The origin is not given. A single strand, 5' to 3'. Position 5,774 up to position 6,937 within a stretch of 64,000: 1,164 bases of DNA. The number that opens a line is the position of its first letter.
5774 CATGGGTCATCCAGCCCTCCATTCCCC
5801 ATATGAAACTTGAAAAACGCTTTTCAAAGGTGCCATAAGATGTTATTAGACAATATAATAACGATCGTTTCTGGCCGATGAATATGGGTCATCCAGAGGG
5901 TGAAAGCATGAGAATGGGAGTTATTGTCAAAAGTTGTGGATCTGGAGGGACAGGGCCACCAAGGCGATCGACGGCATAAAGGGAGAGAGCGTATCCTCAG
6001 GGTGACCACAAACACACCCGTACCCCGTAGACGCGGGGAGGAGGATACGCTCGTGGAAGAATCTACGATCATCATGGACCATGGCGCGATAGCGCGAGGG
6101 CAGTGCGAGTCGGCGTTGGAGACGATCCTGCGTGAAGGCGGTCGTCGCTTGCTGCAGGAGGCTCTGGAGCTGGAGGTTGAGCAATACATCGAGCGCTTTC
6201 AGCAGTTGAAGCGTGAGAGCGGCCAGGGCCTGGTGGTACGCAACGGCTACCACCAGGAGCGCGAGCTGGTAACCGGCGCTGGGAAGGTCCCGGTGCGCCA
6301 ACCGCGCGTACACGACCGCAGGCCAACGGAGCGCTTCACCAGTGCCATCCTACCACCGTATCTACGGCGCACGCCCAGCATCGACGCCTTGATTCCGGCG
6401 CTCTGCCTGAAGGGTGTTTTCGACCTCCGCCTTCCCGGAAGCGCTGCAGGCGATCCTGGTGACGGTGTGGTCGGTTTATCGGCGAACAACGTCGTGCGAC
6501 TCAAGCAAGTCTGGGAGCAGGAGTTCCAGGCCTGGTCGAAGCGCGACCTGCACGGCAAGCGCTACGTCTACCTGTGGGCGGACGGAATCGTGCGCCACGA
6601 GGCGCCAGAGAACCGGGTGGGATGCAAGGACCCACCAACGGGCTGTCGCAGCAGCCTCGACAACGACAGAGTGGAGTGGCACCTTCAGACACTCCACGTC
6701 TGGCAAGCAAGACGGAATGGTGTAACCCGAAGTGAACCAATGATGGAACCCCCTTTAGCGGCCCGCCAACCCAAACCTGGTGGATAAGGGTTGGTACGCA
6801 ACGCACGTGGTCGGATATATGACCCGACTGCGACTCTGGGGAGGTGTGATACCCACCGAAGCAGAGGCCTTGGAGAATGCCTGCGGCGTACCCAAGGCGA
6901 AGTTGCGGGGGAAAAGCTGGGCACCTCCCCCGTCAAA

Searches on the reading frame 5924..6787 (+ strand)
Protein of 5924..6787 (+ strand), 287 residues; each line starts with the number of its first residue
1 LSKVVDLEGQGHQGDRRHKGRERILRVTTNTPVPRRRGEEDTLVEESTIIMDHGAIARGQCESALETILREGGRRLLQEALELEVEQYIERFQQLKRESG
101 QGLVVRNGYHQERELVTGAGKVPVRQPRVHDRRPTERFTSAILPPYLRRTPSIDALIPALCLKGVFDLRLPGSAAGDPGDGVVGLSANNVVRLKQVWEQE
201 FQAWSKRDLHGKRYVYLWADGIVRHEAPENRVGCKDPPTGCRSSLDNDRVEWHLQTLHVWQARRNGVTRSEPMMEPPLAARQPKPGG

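Call 91: search_protein_families(library=pfam, proteins=[window:5924-6787:+], max_evalue=0.001)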
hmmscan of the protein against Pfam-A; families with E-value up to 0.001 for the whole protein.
window:5924-6787:+ (287 aa): 1 family
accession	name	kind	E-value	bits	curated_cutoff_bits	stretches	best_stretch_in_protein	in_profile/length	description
PF00872.24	Transposase_mut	-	3e-11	43.3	21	1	53-223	10-169/379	Transposase, Mutator family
